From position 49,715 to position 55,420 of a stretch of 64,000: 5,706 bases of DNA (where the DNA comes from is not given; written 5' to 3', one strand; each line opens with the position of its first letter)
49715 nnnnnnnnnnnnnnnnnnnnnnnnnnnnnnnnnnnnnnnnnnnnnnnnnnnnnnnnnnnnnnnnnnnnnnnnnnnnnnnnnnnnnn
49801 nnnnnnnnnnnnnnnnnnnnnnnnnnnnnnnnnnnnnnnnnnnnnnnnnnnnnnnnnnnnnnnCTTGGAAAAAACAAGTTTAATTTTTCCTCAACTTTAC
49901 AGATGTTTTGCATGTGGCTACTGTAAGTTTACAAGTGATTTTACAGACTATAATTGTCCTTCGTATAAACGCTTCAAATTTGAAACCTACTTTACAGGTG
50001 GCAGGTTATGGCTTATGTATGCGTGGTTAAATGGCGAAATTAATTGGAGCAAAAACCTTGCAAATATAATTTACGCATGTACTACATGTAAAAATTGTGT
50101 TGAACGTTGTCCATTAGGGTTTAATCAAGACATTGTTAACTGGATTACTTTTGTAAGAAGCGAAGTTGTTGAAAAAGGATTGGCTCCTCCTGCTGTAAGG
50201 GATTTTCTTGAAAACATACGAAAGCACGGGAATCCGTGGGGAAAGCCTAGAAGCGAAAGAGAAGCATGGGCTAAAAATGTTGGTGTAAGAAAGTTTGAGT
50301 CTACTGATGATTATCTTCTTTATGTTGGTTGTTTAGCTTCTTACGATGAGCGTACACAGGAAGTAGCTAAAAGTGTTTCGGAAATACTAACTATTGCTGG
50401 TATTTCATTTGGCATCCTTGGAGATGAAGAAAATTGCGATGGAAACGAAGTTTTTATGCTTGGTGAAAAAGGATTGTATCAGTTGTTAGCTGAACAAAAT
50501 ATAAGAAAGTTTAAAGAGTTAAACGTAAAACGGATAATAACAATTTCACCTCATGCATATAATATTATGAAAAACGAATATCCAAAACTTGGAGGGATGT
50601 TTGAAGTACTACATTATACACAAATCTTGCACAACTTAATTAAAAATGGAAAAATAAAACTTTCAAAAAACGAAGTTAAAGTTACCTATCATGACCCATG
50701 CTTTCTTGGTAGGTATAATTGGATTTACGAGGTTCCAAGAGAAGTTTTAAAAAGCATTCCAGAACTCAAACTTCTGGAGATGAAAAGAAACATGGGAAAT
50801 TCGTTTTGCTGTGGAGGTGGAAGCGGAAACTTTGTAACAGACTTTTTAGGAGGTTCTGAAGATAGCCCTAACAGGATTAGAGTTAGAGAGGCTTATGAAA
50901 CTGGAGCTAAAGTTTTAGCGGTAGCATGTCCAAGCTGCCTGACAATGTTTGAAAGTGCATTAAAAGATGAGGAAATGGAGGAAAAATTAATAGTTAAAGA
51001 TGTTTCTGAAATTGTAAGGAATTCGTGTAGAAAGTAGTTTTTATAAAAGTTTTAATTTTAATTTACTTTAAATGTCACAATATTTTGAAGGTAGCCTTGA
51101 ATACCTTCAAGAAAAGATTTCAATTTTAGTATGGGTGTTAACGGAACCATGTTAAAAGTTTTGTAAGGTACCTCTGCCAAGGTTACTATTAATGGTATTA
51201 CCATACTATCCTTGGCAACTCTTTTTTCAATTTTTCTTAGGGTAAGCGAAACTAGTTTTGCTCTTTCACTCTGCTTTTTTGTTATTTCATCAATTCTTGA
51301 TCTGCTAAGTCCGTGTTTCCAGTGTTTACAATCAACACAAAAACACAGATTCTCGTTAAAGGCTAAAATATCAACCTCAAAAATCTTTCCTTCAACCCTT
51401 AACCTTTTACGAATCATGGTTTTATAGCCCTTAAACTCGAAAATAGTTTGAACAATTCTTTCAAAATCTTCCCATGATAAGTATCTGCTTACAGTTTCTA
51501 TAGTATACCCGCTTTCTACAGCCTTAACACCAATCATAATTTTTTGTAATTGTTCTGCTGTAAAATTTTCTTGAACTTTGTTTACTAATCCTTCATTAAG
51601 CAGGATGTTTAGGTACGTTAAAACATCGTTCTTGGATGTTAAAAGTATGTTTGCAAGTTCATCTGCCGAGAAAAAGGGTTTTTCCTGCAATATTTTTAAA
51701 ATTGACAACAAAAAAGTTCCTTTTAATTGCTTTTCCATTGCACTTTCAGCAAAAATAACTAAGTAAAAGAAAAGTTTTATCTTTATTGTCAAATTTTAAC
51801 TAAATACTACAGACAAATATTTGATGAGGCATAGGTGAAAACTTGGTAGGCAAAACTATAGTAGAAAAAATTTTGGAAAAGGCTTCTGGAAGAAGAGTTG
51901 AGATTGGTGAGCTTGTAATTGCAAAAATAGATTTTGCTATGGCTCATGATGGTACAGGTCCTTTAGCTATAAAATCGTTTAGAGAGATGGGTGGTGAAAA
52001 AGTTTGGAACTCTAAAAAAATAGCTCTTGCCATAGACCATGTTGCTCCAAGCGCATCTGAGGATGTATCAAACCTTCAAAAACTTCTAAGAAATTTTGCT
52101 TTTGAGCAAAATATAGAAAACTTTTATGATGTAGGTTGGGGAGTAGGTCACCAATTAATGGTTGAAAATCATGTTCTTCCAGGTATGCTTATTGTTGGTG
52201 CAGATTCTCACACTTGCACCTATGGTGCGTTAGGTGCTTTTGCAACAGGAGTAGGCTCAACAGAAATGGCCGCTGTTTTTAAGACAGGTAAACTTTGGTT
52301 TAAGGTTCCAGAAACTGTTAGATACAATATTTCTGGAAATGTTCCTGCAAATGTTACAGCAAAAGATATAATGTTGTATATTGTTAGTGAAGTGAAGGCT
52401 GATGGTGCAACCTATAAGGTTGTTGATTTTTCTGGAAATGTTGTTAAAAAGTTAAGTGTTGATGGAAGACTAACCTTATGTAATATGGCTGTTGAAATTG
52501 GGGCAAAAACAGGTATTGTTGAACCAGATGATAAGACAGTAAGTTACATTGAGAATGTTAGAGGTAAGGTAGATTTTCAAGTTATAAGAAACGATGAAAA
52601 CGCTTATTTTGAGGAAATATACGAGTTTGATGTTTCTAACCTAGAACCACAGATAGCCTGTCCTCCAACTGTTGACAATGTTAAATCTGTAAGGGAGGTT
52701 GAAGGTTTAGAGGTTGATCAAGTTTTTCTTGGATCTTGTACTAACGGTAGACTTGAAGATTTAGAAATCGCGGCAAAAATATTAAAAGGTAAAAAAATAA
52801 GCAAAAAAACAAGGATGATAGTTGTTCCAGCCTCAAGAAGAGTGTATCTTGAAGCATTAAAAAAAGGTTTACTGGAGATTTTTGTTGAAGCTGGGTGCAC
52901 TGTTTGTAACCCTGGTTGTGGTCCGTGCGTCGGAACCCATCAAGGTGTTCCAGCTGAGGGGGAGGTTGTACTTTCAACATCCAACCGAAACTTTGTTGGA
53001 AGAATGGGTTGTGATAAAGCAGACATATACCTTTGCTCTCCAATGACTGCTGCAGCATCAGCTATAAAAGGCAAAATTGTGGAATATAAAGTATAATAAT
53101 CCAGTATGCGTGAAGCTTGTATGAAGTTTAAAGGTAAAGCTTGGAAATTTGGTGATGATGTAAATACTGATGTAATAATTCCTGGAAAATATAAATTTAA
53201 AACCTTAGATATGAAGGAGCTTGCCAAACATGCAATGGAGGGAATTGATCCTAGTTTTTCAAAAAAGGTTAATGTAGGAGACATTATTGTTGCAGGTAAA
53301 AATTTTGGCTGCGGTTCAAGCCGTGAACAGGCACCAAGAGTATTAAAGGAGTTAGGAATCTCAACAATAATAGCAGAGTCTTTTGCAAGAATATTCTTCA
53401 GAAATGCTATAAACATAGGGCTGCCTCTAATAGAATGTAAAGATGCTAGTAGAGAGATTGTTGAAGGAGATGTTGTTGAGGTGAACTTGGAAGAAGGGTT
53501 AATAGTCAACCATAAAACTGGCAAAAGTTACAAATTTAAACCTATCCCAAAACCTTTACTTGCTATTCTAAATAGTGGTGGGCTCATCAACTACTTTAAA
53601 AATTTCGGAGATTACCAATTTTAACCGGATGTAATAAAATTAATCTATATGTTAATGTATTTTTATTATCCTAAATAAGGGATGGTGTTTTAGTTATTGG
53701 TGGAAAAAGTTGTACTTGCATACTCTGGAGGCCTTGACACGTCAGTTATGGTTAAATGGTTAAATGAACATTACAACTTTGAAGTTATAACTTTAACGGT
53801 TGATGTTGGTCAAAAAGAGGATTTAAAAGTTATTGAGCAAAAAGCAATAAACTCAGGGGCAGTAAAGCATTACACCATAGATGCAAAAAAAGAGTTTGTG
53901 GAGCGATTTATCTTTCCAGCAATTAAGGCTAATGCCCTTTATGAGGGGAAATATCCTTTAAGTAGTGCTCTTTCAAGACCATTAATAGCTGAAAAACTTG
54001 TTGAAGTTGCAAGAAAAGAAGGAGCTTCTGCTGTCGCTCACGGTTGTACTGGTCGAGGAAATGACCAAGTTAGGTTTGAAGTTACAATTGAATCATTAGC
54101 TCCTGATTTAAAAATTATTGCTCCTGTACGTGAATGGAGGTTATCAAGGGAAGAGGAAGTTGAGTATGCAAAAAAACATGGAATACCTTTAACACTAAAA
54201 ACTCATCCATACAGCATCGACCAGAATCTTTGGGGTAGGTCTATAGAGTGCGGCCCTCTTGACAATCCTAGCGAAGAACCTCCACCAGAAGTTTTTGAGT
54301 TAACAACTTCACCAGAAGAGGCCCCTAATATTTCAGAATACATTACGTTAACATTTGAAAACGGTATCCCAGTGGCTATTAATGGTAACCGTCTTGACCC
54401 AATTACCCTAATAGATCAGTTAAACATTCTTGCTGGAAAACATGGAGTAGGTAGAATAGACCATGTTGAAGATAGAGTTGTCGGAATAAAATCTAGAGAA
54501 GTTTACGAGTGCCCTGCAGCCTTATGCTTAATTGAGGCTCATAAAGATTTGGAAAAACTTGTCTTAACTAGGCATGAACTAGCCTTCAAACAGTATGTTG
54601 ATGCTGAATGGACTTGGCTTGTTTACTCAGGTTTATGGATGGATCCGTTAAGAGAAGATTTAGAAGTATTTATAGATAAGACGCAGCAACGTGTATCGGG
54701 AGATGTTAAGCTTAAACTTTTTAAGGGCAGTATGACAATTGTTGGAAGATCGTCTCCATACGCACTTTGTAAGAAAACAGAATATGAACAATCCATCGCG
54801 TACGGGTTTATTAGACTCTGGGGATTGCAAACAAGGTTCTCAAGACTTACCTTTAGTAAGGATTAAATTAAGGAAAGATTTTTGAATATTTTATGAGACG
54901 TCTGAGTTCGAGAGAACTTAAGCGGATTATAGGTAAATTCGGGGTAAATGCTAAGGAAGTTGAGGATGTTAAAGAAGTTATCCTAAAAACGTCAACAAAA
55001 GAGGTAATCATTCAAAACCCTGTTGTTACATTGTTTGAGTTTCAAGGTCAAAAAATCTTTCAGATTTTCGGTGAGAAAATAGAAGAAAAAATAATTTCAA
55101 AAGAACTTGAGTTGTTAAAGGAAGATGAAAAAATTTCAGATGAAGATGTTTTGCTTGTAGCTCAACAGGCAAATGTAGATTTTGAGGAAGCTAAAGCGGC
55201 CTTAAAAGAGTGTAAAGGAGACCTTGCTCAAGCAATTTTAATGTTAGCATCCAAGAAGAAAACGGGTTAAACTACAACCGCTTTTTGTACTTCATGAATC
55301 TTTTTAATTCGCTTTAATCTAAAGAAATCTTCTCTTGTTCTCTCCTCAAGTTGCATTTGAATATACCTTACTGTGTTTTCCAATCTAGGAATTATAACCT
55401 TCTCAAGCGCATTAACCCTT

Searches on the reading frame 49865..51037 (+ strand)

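Call 60: search_protein_families(library=pfam, proteins=[window:49865-51037:+], max_evalue=0.00001)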
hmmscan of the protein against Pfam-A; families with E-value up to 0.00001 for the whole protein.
window:49865-51037:+ (390 aa): 3 families
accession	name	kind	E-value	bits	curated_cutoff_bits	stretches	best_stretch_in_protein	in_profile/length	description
PF02754.22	CCG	-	3.1e-28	98.1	20.6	2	273-362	1-84/85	Cysteine-rich domain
PF13183.11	Fer4_8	-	1.3e-11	45.3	27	1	11-85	2-67/68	4Fe-4S dicluster domain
PF13534.11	Fer4_17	-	1.7e-06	28.9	22.2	1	13-86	1-60/61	4Fe-4S dicluster domain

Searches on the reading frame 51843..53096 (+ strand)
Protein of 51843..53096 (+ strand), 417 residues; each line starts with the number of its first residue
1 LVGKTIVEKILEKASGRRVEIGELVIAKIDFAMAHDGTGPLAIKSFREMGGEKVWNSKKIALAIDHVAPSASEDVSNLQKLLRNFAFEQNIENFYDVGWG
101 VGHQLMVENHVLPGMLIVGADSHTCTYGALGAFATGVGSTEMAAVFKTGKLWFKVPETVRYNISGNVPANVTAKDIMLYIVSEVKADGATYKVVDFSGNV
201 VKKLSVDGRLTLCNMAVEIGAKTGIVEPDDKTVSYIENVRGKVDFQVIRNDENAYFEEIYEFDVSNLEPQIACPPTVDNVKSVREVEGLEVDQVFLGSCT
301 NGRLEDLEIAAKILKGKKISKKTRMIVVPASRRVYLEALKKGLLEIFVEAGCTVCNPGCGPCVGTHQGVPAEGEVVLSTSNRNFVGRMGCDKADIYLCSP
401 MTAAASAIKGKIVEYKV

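Call 60: search_protein_families(library=pfam, proteins=[window:51843-53096:+], max_evalue=0.00001)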
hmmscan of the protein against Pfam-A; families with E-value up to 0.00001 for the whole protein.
window:51843-53096:+ (417 aa): 1 family
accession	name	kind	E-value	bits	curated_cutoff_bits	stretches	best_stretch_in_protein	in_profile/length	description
PF00330.25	Aconitase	-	3.4e-104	349.8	28.7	2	9-284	2-304/463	Aconitase family (aconitate hydratase)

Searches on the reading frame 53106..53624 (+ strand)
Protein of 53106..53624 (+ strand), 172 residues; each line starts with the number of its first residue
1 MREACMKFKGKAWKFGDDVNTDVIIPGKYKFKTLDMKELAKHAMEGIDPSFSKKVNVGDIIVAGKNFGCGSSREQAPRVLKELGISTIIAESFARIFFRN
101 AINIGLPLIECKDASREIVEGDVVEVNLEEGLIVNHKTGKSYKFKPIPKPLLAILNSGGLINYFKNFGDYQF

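Call 60: search_protein_families(library=pfam, proteins=[window:53106-53624:+], max_evalue=0.00001)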
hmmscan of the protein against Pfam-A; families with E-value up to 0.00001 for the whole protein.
window:53106-53624:+ (172 aa): 1 family
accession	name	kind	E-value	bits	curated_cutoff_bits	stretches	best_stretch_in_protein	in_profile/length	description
PF00694.25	Aconitase_C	-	2.2e-19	70.5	22.8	1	42-107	58-124/131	Aconitase C-terminal domain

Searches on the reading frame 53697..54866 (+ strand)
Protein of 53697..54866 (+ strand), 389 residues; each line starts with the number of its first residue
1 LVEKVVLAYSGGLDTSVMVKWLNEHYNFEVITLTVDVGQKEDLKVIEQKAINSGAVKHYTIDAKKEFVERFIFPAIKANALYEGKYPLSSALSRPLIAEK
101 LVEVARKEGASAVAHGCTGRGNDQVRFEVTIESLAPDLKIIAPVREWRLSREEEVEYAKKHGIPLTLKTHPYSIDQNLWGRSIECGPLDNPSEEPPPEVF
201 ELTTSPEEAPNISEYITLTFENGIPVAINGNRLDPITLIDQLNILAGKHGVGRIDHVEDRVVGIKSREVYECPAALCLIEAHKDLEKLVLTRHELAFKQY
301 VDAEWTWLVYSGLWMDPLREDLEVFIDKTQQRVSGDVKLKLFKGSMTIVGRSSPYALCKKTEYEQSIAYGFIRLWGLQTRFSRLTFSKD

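Call 60: search_protein_families(library=pfam, proteins=[window:53697-54866:+], max_evalue=0.00001)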
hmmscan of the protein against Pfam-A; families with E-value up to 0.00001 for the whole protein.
window:53697-54866:+ (389 aa): 2 families
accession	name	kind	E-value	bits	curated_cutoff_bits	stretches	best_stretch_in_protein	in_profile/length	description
PF20979.2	Arginosuc_syn_C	-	9.1e-84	280.9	27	1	172-380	1-217/219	Arginosuccinate synthase C-terminal domain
PF00764.25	Arginosuc_synth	-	5.4e-78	261.1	27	1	4-164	1-162/162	Arginosuccinate synthase N-terminal HUP domain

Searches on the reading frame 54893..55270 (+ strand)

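Call 87: search_protein_families(library=pfam, proteins=[window:54893-55270:+], max_evalue=0.00001)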
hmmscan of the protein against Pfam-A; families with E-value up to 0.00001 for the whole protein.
window:54893-55270:+ (125 aa): 2 families
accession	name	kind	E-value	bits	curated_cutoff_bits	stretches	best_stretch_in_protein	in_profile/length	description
PF01849.23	NAC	-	1.1e-11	44.9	21.3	1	7-61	2-53/57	NAC domain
PF19026.7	UBA_HYPK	-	2.1e-08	33.9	27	1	80-115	2-37/41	HYPK UBA domain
